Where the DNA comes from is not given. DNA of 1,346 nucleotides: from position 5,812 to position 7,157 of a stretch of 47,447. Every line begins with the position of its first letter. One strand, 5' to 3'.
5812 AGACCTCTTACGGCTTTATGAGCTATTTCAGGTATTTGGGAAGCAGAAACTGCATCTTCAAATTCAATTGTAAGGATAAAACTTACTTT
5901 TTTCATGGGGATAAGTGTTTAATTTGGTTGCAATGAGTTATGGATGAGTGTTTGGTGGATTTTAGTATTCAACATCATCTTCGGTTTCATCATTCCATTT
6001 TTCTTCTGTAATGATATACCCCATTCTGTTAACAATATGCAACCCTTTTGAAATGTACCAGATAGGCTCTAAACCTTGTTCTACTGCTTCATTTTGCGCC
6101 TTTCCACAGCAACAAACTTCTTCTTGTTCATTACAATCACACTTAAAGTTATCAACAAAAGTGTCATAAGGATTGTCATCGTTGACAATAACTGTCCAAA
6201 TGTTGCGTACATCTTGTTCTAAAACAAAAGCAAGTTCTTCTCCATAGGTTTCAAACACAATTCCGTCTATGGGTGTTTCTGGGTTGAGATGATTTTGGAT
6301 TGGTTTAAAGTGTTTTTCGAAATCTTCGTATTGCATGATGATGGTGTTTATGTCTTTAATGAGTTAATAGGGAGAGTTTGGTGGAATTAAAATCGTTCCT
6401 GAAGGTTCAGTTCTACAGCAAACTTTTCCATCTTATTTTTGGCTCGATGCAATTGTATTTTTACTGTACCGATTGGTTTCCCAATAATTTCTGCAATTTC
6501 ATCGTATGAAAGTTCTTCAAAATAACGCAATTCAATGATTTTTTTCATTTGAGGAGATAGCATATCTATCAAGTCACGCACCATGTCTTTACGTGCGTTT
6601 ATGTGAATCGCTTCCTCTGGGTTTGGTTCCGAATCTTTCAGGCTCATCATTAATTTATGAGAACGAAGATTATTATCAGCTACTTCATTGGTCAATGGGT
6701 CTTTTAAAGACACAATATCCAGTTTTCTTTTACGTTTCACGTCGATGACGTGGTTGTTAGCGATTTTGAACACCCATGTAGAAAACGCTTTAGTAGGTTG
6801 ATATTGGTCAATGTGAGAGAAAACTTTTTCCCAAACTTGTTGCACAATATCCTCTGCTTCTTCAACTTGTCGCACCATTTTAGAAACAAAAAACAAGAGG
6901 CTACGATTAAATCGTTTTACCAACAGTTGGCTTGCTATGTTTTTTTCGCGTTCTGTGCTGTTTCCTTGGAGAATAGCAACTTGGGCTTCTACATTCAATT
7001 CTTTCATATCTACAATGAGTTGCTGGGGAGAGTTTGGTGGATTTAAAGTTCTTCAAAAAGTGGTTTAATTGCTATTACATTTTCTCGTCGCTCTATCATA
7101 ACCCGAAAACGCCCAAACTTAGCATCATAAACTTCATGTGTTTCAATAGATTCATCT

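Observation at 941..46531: About 90 strand-locked copies of a bipartite 35-nt element precede almost every gene and contain the previous gene's stop codon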

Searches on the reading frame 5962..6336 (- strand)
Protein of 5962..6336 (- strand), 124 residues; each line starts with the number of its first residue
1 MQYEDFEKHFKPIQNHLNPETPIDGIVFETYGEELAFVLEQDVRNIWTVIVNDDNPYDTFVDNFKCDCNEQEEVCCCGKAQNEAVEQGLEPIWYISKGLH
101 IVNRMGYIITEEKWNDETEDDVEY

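Call 69: search_protein_families(library=ncbifam, max_evalue=0.001, proteins=[window:5962-6336:-])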
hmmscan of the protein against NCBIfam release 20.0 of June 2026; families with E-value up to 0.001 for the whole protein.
window:5962-6336:- (124 aa): 0 families

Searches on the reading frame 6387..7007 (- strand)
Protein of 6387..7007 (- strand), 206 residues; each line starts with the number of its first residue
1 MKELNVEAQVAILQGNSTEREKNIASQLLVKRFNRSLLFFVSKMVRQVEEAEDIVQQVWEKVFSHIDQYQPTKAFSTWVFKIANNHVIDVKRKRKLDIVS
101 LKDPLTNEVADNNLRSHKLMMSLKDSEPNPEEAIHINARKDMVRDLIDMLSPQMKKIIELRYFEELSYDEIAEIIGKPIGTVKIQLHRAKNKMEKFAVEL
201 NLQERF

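Call 17: find_encoding_contigs(protein=window:6387-7007:-, flank=10000, max_places=6)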
Protein window:6387-7007:- (206 aa): 3 contigs read that carry it; 2 places shown.
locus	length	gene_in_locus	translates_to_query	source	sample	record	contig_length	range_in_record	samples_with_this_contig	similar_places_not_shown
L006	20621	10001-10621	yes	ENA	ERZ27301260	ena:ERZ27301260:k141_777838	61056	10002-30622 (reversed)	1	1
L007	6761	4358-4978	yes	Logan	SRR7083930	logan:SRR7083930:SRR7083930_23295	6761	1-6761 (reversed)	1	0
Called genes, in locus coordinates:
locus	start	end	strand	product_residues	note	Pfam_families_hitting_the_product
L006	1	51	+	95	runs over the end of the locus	-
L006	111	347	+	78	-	-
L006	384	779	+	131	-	-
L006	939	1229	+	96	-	-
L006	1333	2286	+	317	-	-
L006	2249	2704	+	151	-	-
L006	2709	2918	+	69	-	-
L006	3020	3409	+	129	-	PF07661:MORN_2 (faint)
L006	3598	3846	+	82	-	-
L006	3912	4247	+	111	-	-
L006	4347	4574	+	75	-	-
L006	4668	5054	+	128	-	-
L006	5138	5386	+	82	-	-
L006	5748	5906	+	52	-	-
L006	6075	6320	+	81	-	-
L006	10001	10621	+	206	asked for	PF04542:Sigma70_r2, PF07638:Sigma70_ECF (weak), PF05263:DUF722 (weak), PF08281:Sigma70_r4_2, PF04545:Sigma70_r4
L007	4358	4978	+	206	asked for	PF04542:Sigma70_r2, PF07638:Sigma70_ECF (weak), PF05263:DUF722 (weak), PF08281:Sigma70_r4_2, PF04545:Sigma70_r4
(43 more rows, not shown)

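Call 33: search_dna_similar(query=window:6387-7007:-, collection=phages, mode=protein, max_rows=15)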
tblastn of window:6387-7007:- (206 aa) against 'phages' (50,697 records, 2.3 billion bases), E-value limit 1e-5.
Records with a match: 52; places in all: 52; records where one place covers at least 80% of the query: 30.
Best place of each record, by identity: <60% 52.
By first word of the organism name: uncultured 21; Bacteriophage 20; Rhizobium 4; Listeria 2; Streptomyces 2; Microcystis 1; Salmonella 1; Cyanobacteria 1.
By host as written in the record: - 41; Rhizobium leguminosarum 4; Listeria monocytogenes 2; Streptomyces lividans JI 1326 2; Microcystis sp. SG03 1; Salmonella enterica subsp. enterica serovar Kentucky 1; Anacystis nidulans; Synechococcus cedrorum 1.
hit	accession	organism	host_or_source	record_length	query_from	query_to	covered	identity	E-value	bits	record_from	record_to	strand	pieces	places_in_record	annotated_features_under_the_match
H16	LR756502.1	uncultured phage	metagenomic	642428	19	190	83%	30.9%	2e-10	65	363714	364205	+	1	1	record has no annotation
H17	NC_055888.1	uncultured phage cr52_1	human feces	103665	29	202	84%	29.1%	2e-9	62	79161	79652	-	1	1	RNA polymerase sigma-W factor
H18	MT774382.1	uncultured phage cr10_1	human feces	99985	29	201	84%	28.9%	6e-15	78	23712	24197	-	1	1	RNA polymerase sigma-W factor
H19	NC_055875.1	uncultured phage cr10_1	human feces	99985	29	201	84%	28.9%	6e-15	78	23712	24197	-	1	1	RNA polymerase sigma factor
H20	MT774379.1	uncultured phage cr118_1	human feces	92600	13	193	88%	27.6%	9e-9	60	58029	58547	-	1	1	RNA polymerase sigma-W factor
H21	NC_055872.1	uncultured phage cr118_1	human feces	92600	13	193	88%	27.6%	9e-9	60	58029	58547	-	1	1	RNA polymerase sigma-W factor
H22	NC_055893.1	uncultured phage cr4_1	human feces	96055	22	196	85%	27.8%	1e-9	62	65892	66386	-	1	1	RNA polymerase sigma-W factor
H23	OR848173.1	Listeria phage LM 4-14-1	Listeria monocytogenes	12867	16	195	87%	26.8%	9e-8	57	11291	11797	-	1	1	record has no annotation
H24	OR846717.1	Listeria phage LM 4-11-1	Listeria monocytogenes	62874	16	195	87%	26.8%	9e-8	57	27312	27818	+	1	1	record has no annotation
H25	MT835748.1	Bacteriophage sp.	human fecal samples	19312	36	193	77%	30.4%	9e-11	66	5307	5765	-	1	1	record has no annotation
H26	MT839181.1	Bacteriophage sp.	human fecal samples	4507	10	199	92%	25.1%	1e-14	77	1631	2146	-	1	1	record has no annotation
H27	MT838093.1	Bacteriophage sp.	human fecal samples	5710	53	195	69%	33.3%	2e-6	53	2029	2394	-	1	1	record has no annotation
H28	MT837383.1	Bacteriophage sp.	human fecal samples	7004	23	199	86%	26.9%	5e-9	61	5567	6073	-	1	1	record has no annotation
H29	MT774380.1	uncultured phage cr1_1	human feces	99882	25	196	83%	27.3%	4e-14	76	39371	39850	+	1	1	RNA polymerase sigma-W factor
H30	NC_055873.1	uncultured phage cr1_1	human feces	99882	25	196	83%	27.3%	4e-14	76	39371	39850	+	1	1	RNA polymerase sigma factor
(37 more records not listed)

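Call 34: find_homologous_proteins(query=window:6387-7007:-, max_evalue=1e-10)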
Query window:6387-7007:- (206 aa): 39 proteins with E <= 1e-10 among 137 candidates.
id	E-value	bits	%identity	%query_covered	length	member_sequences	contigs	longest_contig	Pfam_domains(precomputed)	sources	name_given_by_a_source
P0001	8.7e-116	402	93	100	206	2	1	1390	PF05263.18,PF07638.18,PF04545.23,PF04542.21,PF08281.19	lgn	-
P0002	2.0e-34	137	41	87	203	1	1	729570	PF07638.18,PF04545.23,PF04542.21,PF08281.19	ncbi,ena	-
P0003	4.1e-31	126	40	81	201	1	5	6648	PF07638.18,PF04545.23,PF04542.21,PF08281.19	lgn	-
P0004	1.6e-30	124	40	87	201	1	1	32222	PF07638.18,PF04545.23,PF04542.21,PF08281.19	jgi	jgi:RNA polymerase sigma-70 factor (ECF subfamily)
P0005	4.4e-30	123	39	79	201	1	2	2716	PF07638.18,PF04545.23,PF04542.21,PF08281.19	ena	-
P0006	1.1e-29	122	38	81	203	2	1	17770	PF04545.23,PF04542.21,PF08281.19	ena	-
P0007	6.0e-29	119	40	77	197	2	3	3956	PF07638.18,PF04545.23,PF04542.21,PF08281.19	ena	-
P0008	1.7e-28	118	39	79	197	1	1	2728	PF07638.18,PF04545.23,PF04542.21,PF08281.19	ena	-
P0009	5.4e-28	116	40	77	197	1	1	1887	PF07638.18,PF04545.23,PF04542.21,PF08281.19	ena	-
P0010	5.9e-28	116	38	79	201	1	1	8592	PF07638.18,PF04545.23,PF04542.21,PF08281.19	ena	-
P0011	7.1e-28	116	39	77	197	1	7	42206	PF07638.18,PF04545.23,PF04542.21,PF08281.19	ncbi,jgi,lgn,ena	jgi:RNA polymerase sigma-70 factor (ECF subfamily)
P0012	1.6e-27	115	38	79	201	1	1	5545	PF07638.18,PF04545.23,PF04542.21,PF08281.19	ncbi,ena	-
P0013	1.9e-27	114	34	87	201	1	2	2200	PF07638.18,PF04545.23,PF04542.21,PF08281.19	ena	-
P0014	3.8e-27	113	40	79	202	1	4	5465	PF07638.18,PF04545.23,PF04542.21,PF08281.19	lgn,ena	-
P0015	9.9e-27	112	40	77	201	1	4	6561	PF07638.18,PF04545.23,PF04542.21,PF08281.19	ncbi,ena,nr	ncbi:MAG: sigma-70 family RNA polymerase sigma factor [Bacteroidales bacterium]|nr:sigma-70 family R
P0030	6.8e-25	106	39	93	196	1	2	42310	PF05263.18,PF07638.18,PF04545.23,PF04542.21,PF08281.19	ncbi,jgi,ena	-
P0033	3.0e-23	101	37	89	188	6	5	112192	PF05263.18,PF04545.23,PF04542.21,PF08281.19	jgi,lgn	jgi:RNA polymerase sigma factor (sigma-70 family)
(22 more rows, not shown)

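Call 35: find_encoding_contigs(protein=P0033, flank=10000, max_places=2)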
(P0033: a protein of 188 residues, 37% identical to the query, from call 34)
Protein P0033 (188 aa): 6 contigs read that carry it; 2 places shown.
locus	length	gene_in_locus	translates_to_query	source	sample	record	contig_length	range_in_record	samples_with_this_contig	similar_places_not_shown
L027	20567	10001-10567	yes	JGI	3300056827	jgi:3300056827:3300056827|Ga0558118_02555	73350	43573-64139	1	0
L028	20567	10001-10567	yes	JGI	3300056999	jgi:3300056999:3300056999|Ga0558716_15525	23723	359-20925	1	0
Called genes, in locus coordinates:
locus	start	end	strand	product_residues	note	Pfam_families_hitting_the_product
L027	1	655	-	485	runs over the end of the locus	PF13768:VWA_3, PF00092:VWA, PF13519:VWA_2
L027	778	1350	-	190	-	PF00551:Formyl_trans_N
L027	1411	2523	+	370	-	PF01370:Epimerase, PF04321:RmlD_sub_bind (weak), PF16363:GDP_Man_Dehyd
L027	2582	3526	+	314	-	PF01370:Epimerase, PF04321:RmlD_sub_bind (weak), PF16363:GDP_Man_Dehyd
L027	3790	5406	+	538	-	PF00005:ABC_tran, PF02463:SMC_N (faint), PF13304:AAA_21 (faint), PF12848:ABC_tran_Xtn, PF00005:ABC_tran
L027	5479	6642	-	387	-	PF00487:FA_desaturase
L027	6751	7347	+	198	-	PF00440:TetR_N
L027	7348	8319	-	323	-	PF01075:Glyco_transf_9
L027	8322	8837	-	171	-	PF25087:GMPPB_C (faint), PF00132:Hexapep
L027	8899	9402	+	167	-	PF13506:Glyco_transf_21, PF13641:Glyco_tranf_2_3, PF00535:Glycos_transf_2, PF10111:Glyco_tranf_2_2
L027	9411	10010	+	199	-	PF13632:Glyco_trans_2_3 (weak)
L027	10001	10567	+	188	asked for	PF04542:Sigma70_r2, PF05263:DUF722 (weak), PF08281:Sigma70_r4_2, PF04545:Sigma70_r4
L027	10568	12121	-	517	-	PF01039:Carboxyl_trans, PF03255:ACCA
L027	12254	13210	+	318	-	PF00892:EamA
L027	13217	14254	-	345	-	PF11276:DUF3078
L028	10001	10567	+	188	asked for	PF04542:Sigma70_r2, PF05263:DUF722 (weak), PF08281:Sigma70_r4_2, PF04545:Sigma70_r4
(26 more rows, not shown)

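Call 36: find_encoding_contigs(protein=P0030, flank=10000, max_places=2)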
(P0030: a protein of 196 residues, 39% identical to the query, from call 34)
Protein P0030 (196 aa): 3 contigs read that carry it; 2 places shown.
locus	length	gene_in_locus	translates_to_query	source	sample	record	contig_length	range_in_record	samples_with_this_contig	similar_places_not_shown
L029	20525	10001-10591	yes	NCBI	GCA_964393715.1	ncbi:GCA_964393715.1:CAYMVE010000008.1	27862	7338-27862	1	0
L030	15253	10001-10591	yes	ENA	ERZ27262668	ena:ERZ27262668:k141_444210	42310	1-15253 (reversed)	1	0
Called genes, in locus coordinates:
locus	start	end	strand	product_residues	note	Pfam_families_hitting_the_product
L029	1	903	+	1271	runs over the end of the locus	PF04563:RNA_pol_Rpb2_1, PF04561:RNA_pol_Rpb2_2, PF04565:RNA_pol_Rpb2_3, PF10385:RNA_pol_Rpb2_45, PF00562:RNA_pol_Rpb2_6, PF04560:RNA_pol_Rpb2_7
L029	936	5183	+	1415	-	PF04997:RNA_pol_Rpb1_1, PF25935:BSH_LcnD (faint), PF00623:RNA_pol_Rpb1_2, PF04983:RNA_pol_Rpb1_3, PF05000:RNA_pol_Rpb1_4, PF04998:RNA_pol_Rpb1_5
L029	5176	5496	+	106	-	PF11950:DUF3467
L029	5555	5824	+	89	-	-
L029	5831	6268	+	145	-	PF00436:SSB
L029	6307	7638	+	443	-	PF01595:CNNM, PF00571:CBS, PF03471:CorC_HlyC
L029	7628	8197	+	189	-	PF25593:GldD_lipo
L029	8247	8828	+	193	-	-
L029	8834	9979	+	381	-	PF13506:Glyco_transf_21, PF13641:Glyco_tranf_2_3, PF00535:Glycos_transf_2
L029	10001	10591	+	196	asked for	PF07638:Sigma70_ECF, PF04542:Sigma70_r2, PF05263:DUF722 (weak), PF08281:Sigma70_r4_2, PF04545:Sigma70_r4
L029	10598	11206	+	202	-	PF02527:GidB, PF13847:Methyltransf_31 (weak)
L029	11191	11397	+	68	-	-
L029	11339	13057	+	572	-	-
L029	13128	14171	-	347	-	PF02482:Ribosomal_S30AE (faint)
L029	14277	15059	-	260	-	PF00459:Inositol_P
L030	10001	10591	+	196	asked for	PF07638:Sigma70_ECF, PF04542:Sigma70_r2, PF05263:DUF722 (weak), PF08281:Sigma70_r4_2, PF04545:Sigma70_r4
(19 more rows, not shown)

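Call 69: search_protein_families(library=ncbifam, max_evalue=0.001, proteins=[window:6387-7007:-])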
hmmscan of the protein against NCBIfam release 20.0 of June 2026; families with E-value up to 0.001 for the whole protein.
window:6387-7007:- (206 aa): 96 families (the best 25 are shown)
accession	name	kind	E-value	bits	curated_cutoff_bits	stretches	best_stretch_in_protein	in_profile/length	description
TIGR02937.1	sigma70-ECF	superfamily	4.9e-33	114.1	42.9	1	29-195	6-163/165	sigma-70 family RNA polymerase sigma factor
NF007223.0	PRK09641.1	equivalog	1.4e-30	106.6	209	1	29-195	23-182/187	RNA polymerase sigma factor SigW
TIGR02948.1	SigW_bacill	equivalog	6.2e-28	98.1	243.1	1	33-195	27-182/187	RNA polymerase sigma factor SigW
NF009166.1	PRK12513.1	equivalog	3.4e-27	95.4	206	1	25-195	23-184/193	RNA polymerase sigma factor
NF009174.0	PRK12522.1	equivalog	1.1e-25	90.6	217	1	29-196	8-166/175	RNA polymerase sigma factor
NF008888.0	PRK11922.1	equivalog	1.5e-25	90.2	204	1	20-194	26-193/231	RNA polymerase sigma factor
TIGR02950.1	SigM_subfam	subfamily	3.3e-24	85.5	147.95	1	30-196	6-157/159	RNA polymerase sigma factor, SigM family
TIGR02939.1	RpoE_Sigma70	equivalog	2.1e-23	83.4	236.15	1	20-195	16-184/190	RNA polymerase sigma factor RpoE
TIGR02952.1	Sig70_famx2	equivalog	3.3e-23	82.4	206.45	1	32-194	19-167/170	ECF subfamily RNA polymerase sigma factor, BldN family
NF058625.1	sigma_PG0214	equivalog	4.6e-23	81.8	130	1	30-198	10-162/170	GFO_1088 family ECF-type sigma factor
NF009168.0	PRK12515.1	subfamily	9.9e-23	80.6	236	1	23-195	21-177/189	RNA polymerase sigma factor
TIGR02989.1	Sig-70_gvs1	subfamily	2.8e-22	79.3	124.55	1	29-193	6-154/158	RNA polymerase sigma-70 factor, Rhodopirellula/Verrucomicrobium family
TIGR02985.1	Sig70_bacteroi1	subfamily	3.3e-22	79.4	126.4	1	29-194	6-159/162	RNA polymerase sigma-70 factor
NF007216.0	PRK09638.1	equivalog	4.9e-21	75.3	194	1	25-195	19-172/180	RNA polymerase sigma factor SigY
NF004113.0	PRK05602.1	equivalog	6.6e-21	74.9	208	1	22-196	43-200/211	RNA polymerase sigma factor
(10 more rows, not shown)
